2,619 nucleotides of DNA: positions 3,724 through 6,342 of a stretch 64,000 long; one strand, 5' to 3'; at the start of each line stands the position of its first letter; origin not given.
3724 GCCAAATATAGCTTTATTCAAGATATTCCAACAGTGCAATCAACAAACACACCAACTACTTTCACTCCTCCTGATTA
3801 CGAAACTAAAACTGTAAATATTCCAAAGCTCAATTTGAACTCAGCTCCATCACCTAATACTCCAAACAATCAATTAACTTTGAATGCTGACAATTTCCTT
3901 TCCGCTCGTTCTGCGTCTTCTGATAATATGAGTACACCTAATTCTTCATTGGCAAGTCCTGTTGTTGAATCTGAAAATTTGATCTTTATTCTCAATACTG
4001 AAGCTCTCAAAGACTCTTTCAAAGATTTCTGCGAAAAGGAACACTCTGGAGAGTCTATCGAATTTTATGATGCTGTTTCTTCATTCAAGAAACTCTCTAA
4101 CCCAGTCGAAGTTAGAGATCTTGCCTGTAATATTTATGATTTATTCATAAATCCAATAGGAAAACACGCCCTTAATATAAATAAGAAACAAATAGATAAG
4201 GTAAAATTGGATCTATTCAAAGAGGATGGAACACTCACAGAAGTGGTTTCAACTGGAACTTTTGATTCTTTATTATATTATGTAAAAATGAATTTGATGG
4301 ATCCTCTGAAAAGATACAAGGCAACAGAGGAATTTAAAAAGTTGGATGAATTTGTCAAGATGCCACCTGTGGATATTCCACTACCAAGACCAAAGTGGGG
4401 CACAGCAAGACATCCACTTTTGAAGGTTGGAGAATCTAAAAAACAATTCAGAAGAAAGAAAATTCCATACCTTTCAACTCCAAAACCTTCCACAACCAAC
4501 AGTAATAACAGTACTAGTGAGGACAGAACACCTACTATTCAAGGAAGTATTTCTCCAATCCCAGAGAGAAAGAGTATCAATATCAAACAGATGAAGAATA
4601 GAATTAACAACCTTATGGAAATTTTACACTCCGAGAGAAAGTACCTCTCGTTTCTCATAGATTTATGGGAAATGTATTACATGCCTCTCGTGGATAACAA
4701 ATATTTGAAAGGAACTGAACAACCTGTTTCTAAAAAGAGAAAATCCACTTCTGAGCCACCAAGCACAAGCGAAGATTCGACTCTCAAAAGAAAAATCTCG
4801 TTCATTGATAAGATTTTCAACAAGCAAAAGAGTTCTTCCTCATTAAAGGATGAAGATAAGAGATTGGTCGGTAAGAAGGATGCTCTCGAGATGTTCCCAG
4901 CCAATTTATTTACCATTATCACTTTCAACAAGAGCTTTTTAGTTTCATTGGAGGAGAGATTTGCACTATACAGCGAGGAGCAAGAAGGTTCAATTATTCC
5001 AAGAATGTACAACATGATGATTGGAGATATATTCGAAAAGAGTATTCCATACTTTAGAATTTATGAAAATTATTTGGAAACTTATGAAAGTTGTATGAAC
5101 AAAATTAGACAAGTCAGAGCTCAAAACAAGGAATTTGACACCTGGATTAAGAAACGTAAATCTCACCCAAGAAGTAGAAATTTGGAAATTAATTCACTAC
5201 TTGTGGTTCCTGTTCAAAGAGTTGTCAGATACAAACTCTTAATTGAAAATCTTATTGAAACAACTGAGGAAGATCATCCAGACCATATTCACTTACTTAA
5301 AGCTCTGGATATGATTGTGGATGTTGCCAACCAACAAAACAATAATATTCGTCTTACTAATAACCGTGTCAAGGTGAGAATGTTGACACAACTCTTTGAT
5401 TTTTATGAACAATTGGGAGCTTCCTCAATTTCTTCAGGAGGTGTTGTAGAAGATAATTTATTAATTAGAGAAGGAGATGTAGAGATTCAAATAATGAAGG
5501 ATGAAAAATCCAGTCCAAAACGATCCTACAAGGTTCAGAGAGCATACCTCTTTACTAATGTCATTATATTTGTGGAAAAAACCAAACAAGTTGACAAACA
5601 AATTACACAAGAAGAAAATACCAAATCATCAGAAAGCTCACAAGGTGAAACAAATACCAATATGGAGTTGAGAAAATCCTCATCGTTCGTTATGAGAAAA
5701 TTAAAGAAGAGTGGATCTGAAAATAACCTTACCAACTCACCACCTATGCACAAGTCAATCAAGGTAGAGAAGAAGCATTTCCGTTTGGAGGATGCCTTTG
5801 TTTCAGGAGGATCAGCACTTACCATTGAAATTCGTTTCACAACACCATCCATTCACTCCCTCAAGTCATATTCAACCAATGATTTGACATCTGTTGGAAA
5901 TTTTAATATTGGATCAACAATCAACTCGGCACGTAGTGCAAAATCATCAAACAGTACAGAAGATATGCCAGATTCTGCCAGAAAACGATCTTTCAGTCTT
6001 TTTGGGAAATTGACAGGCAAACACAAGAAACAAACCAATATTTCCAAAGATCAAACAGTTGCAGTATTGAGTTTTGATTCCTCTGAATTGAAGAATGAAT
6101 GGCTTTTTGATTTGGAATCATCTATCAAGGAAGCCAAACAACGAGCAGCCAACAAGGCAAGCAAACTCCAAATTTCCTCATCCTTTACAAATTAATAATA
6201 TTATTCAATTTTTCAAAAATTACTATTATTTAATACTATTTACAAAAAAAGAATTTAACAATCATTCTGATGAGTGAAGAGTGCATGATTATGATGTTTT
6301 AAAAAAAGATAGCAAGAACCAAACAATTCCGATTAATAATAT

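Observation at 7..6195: RGS-RhoGEF megaprotein with about 25 IQ motifs and an LRR block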

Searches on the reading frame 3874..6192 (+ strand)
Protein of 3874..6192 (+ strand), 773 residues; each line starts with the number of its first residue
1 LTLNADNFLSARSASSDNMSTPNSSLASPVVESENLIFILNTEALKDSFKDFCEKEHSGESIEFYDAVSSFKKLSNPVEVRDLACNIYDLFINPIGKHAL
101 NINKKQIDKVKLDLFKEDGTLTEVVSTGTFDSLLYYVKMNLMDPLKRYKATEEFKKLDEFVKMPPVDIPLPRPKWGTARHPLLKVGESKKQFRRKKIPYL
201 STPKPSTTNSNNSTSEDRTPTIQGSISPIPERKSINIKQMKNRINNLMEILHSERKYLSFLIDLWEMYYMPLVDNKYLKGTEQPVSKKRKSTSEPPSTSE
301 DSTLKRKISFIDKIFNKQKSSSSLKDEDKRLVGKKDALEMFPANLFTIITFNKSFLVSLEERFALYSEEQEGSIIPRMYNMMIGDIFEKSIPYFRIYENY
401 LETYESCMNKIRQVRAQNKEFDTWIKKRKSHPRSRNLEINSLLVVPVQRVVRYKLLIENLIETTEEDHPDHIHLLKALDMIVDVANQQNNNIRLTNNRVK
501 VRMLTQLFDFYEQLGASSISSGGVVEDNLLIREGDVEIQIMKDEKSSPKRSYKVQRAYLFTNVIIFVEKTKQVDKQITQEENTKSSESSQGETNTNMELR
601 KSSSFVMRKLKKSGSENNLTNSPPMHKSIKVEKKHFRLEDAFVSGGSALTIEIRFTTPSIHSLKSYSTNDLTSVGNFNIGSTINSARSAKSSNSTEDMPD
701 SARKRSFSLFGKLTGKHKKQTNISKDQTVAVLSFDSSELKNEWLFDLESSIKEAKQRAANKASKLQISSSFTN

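Call 11: find_homologous_proteins(query=window:3874-6192:+, max_evalue=0.001)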
Query window:3874-6192:+ (773 aa): 4 proteins with E <= 0.001 among 8000 candidates.
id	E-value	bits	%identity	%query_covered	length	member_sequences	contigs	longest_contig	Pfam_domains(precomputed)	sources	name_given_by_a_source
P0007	5.1e-29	120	31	44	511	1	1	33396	PF00621.26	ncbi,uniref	ncbi:hypothetical protein AKO1_013007 [Acrasis kona]|uniref:DH domain-containing protein n=1 Tax=Acr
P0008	4.6e-8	50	29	23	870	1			PF00307.37,PF22697.3,PF00621.26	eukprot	eukprot:TRINITY_DN425_c0_g1_i1.p1 TRINITY_DN425_c0_g1~~TRINITY_DN425_c0_g1_i1.p1 ORF type:complete l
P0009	7.5e-7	46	28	25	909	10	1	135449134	PF22697.3,PF01363.28,PF00621.26,PF00169.36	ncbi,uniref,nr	ncbi:FYVE, RhoGEF and PH domain-containing protein 1 isoform X1 [Xenopus laevis]|uniref:FYVE, RhoGEF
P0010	6.4e-4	37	24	14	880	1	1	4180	PF00621.26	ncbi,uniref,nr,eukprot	ncbi:hypothetical protein SYNPS1DRAFT_23622 [Syncephalis pseudoplumigaleata]|uniref:DH domain-contai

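Call 26: search_protein_representatives(protein=window:3874-6192:+)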
Query: 773 residues. Proteins with E-value up to 0.001 (for the whole library): 6185; up to 1e-10: 1089; up to 1e-30: 11. The best 150 are listed.
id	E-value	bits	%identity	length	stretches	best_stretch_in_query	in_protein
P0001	0.0e+00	1680.3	100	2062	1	1-773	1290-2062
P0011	9.1e-251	850.9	61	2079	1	7-771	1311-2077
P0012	4.7e-54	200.8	44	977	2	319-575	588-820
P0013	6.4e-47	177.2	39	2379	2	325-568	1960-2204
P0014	2.2e-42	162.2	34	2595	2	329-510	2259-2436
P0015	7.9e-42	160.4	44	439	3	337-568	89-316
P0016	8.1e-38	147.1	26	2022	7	384-474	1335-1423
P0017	3.7e-36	141.6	32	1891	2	329-510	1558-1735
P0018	2.7e-34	135.5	42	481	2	336-504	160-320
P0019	7.9e-32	127.3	40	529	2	338-517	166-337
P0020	9.4e-32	127.1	36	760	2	329-570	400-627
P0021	3.7e-30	121.8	38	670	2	325-506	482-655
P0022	4.1e-27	111.7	36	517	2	337-495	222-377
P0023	1.2e-24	103.6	38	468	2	326-511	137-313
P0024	2.0e-24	102.9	33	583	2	334-506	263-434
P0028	1.1e-21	93.7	29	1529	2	380-505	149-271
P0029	1.4e-21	93.5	26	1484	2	327-568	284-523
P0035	1.3e-20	90.3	33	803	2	337-511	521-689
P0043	2.3e-19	86.1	33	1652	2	328-507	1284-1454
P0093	3.9e-17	78.8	32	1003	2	324-504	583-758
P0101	5.7e-17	78.2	28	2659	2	384-502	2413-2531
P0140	4.6e-16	75.2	33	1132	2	340-506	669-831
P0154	6.8e-16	74.6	31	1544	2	237-403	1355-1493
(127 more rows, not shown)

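Call 29: search_protein_families(library=pfam, proteins=[P0011, P0012, P0013, P0014], max_evalue=0.001)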
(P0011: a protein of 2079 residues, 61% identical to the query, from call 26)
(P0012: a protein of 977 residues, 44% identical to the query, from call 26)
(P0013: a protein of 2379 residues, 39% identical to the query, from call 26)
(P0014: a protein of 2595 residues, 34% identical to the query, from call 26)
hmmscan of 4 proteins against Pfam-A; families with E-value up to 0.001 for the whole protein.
P0011 (2079 aa): 6 families
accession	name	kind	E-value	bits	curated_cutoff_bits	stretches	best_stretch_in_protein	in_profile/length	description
PF00621.25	RhoGEF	-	1.1e-30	107.6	27.6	1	1544-1782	3-180/180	RhoGEF domain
PF00615.24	RGS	-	1.7e-12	48.2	23.9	1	1339-1456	3-115/117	Regulator of G protein signaling domain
PF13855.12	LRR_8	-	2.9e-09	37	27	1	967-1015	2-48/61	Leucine rich repeat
PF12799.13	LRR_4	-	1.6e-08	35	27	1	967-1007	2-39/44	Leucine Rich repeats (2 copies)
PF00560.39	LRR_1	-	5.8e-05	22.9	20.6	0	968-990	2-21/23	Leucine Rich Repeat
PF00612.33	IQ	-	0.00024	21.1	20.3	0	747-763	3-19/21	IQ calmodulin-binding motif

P0012 (977 aa): 7 families
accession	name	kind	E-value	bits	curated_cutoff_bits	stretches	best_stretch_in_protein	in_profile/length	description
PF00621.25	RhoGEF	-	1.1e-40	140.2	27.6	1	543-753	1-180/180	RhoGEF domain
PF13855.12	LRR_8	-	6.7e-10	39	27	1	140-195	5-61/61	Leucine rich repeat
PF00560.39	LRR_1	-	2.1e-07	30.2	20.6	0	161-179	2-21/23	Leucine Rich Repeat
PF23211.1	LRR_LRWD1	-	4.9e-07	30.1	28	0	226-286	40-99/190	Leucine-rich repeat and WD repeat-containing protein 1, LRR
PF12799.13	LRR_4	-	5.7e-07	30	27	1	160-196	2-36/44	Leucine Rich repeats (2 copies)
PF23598.1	LRR_14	-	2.5e-06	27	40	1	160-296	23-162/353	Leucine-rich repeat region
PF23952.1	LRR_EndoS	-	5.1e-05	23.9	27.9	1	162-260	26-116/116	Endo-beta-N-acetylglucosaminidase EndoS LRR domain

P0013 (2379 aa): 5 families
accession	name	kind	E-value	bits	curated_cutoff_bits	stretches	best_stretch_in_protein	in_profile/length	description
PF00621.25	RhoGEF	-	8.1e-37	127.6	27.6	1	1922-2119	2-180/180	RhoGEF domain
PF13855.12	LRR_8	-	1.9e-11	44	27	1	1564-1618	3-59/61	Leucine rich repeat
PF00612.33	IQ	-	1e-09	37.7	20.3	0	464-482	1-19/21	IQ calmodulin-binding motif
PF12799.13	LRR_4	-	0.00026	21.6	27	0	1517-1552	2-39/44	Leucine Rich repeats (2 copies)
PF00560.39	LRR_1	-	0.00033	20.7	20.6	0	1518-1536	2-21/23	Leucine Rich Repeat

P0014 (2595 aa): 9 families
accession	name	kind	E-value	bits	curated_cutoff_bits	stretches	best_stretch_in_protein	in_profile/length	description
PF00621.25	RhoGEF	-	1.8e-38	132.9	27.6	1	2219-2415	2-180/180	RhoGEF domain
PF13855.12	LRR_8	-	4.3e-17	62.1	27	2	1720-1776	2-61/61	Leucine rich repeat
PF12799.13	LRR_4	-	1.7e-12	47.6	27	1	1719-1753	1-35/44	Leucine Rich repeats (2 copies)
PF23598.1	LRR_14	-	4.5e-12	45.8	40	2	1766-1832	49-115/353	Leucine-rich repeat region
PF00560.39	LRR_1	-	1.5e-10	39.5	20.6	0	1696-1715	1-21/23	Leucine Rich Repeat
PF00615.24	RGS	-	1.7e-08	35.3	23.9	1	2024-2108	5-90/117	Regulator of G protein signaling domain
PF25019.1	LRR_R13L1-DRL21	-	2e-05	25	27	1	1690-1750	64-125/127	R13L1/DRL21 LRRs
PF14580.12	LRR_9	-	0.00056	20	30.5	1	1674-1753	44-124/175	Leucine-rich repeat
PF23211.1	LRR_LRWD1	-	0.00082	19.6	28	0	1722-1776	24-76/190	Leucine-rich repeat and WD repeat-containing protein 1, LRR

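Call 30: search_protein_families(library=pfam, proteins=[P0016, P0017, P0020, P0021, P0028, P0029], max_evalue=0.001)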
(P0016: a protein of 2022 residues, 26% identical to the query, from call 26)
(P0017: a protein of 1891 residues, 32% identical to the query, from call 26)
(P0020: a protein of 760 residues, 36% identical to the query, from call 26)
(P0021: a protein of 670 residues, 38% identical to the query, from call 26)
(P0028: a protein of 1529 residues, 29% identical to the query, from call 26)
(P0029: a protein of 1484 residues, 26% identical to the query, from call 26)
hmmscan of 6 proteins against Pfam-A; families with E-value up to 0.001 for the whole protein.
P0016 (2022 aa): 2 families
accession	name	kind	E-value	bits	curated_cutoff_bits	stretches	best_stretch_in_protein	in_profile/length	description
PF00621.25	RhoGEF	-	6.8e-200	658.9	27.6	7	372-557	1-177/180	RhoGEF domain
PF16925.10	TetR_C_13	-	6.9e-05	23.6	27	0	427-463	49-85/109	Tetracyclin repressor-like, C-terminal domain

P0017 (1891 aa): 6 families
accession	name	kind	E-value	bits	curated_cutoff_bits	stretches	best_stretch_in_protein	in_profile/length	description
PF00621.25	RhoGEF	-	2.3e-33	116.4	27.6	1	1517-1710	1-176/180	RhoGEF domain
PF13855.12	LRR_8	-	2.8e-14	53.1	27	3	1022-1075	4-60/61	Leucine rich repeat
PF00560.39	LRR_1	-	2.1e-09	36.1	20.6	0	997-1015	2-21/23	Leucine Rich Repeat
PF23598.1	LRR_14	-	4e-09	36.1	40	1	989-1064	41-113/353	Leucine-rich repeat region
PF00615.24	RGS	-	1.9e-08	35.1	23.9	1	1320-1399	4-82/117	Regulator of G protein signaling domain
PF12799.13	LRR_4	-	2.3e-08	34.4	27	0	996-1031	2-39/44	Leucine Rich repeats (2 copies)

P0020 (760 aa): 7 families
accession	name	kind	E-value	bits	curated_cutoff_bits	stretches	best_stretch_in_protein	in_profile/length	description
PF00621.25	RhoGEF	-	3e-40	138.7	27.6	1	364-560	1-180/180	RhoGEF domain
PF13855.12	LRR_8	-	6.8e-13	48.6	27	1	116-173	2-61/61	Leucine rich repeat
PF23598.1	LRR_14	-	5.8e-12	45.5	40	2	159-228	45-114/353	Leucine-rich repeat region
PF00560.39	LRR_1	-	1e-10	40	20.6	0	116-137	1-23/23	Leucine Rich Repeat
PF12799.13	LRR_4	-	7.3e-10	39.2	27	1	116-148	2-33/44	Leucine Rich repeats (2 copies)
PF23211.1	LRR_LRWD1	-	3.1e-07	30.7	28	0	131-173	35-76/190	Leucine-rich repeat and WD repeat-containing protein 1, LRR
PF22697.2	SOS1_NGEF_PH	-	8.7e-06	26.4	27.7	1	589-682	5-105/106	SOS1/NGEF-like PH domain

P0021 (670 aa): 6 families
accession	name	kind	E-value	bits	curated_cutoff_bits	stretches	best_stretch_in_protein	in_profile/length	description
PF00621.25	RhoGEF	-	4.1e-42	144.8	27.6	1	448-635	2-177/180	RhoGEF domain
PF13855.12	LRR_8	-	1e-15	57.6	27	3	122-181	1-61/61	Leucine rich repeat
PF12799.13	LRR_4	-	1.7e-09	38.1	27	0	216-248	2-33/44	Leucine Rich repeats (2 copies)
PF23598.1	LRR_14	-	3.3e-08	33.1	40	1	163-245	41-121/353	Leucine-rich repeat region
PF00560.39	LRR_1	-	3.9e-07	29.4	20.6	0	124-142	2-21/23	Leucine Rich Repeat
PF25582.1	DH_Alsin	-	8.5e-05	23.3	30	1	559-645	91-177/183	Alsin, DH domain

P0028 (1529 aa): 5 families
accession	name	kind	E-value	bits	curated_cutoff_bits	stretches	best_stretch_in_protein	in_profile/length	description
PF00621.25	RhoGEF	-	2e-80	269.7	27.6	2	81-255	1-180/180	RhoGEF domain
PF22697.2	SOS1_NGEF_PH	-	3e-06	27.9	27.7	0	759-848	7-105/106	SOS1/NGEF-like PH domain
PF00169.35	PH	-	0.00021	22.2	25.1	0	326-386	35-103/105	PH domain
PF12773.13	DZR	-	0.00045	20.7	27.3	1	1501-1522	24-45/45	Double zinc ribbon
PF13240.11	Zn_Ribbon_1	-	0.00084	19.5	25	0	1504-1524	2-22/23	zinc-ribbon domain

P0029 (1484 aa): 8 families
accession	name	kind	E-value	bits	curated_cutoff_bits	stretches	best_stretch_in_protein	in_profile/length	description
PF00621.25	RhoGEF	-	5e-71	239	27.6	2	248-452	1-178/180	RhoGEF domain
PF25351.1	PH_BUD3_C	-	5.1e-07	30.2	27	0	1268-1324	14-69/175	BUD3 C-terminal PH domain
PF22697.2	SOS1_NGEF_PH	-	5.4e-06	27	27.7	1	1279-1357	6-80/106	SOS1/NGEF-like PH domain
PF22286.2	RHG20_PH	-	8e-06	26.4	27.7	0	1297-1337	14-48/93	Rho GTPase-activating protein 20, PH domain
PF21242.3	ECT2_PH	-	2.7e-05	24.8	27.6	0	1277-1321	3-46/126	ECT2, PH domain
PF17820.7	PDZ_6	-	0.00028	21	27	1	846-888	9-49/54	PDZ domain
PF19057.6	PH_19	-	0.00068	19.8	23.2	0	1277-1343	10-83/150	PH domain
PF00595.29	PDZ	-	0.00097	19.9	23.2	0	820-884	8-73/81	PDZ domain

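Call 31: list_cluster_members(proteins=[P0011, P0012, P0013, P0014, P0015, P0017, P0018, P0019, P0020, P0021])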
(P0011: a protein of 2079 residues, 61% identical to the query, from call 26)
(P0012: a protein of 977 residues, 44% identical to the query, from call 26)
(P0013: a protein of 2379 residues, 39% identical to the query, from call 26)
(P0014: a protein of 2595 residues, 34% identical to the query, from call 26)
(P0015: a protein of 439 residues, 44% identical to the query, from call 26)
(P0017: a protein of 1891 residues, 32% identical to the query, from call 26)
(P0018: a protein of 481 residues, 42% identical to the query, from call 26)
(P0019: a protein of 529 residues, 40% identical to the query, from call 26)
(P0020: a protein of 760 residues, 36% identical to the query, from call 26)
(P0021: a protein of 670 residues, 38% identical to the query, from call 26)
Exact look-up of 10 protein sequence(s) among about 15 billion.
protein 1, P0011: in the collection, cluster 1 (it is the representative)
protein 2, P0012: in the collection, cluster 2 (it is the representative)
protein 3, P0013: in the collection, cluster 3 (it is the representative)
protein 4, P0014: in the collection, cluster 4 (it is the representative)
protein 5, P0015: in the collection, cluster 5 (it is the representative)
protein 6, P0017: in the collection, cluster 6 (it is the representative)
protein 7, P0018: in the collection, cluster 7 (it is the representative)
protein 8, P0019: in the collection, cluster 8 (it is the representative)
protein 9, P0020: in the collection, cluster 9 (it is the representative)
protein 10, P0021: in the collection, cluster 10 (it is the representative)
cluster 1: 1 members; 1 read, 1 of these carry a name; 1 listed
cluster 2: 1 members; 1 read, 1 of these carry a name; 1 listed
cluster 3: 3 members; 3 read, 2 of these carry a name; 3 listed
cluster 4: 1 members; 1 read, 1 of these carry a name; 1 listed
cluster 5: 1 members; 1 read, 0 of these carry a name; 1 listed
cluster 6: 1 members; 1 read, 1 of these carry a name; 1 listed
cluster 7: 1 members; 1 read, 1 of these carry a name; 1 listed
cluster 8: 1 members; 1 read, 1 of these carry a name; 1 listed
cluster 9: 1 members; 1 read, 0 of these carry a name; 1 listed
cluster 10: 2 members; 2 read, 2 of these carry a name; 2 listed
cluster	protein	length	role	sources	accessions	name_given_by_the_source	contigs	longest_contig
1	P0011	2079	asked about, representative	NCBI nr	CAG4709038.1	unnamed protein product [Naegleria fowleri]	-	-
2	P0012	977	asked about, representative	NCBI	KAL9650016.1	hypothetical protein ABK040_003134 [Willaertia magna]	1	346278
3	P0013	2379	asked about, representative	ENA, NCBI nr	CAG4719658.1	unnamed protein product [Naegleria fowleri]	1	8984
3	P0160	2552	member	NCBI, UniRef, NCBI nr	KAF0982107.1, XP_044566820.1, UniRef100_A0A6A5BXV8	hypothetical protein FDP41_011968 [Naegleria fowleri] | DH domain-containing protein n=1 Tax=Naegleria fowleri TaxID=5763 RepID=A0A6A5BXV8_NAEFO | uncharacterized protein FDP41_011968 [Naegleria fowleri]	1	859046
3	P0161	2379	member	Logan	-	-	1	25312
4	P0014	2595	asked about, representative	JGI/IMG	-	hypothetical protein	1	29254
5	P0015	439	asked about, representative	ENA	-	-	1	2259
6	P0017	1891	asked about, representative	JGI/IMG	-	hypothetical protein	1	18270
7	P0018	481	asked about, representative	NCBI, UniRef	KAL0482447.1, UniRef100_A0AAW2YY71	hypothetical protein AKO1_013092 [Acrasis kona] | DH domain-containing protein n=1 Tax=Acrasis kona TaxID=1008807 RepID=A0AAW2YY71_9EUKA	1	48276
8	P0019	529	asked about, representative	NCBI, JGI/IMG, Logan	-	hypothetical protein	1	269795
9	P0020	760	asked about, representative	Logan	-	-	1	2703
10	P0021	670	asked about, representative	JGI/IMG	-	Leucine-rich repeat (LRR) protein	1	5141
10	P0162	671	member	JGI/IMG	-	Leucine-rich repeat (LRR) protein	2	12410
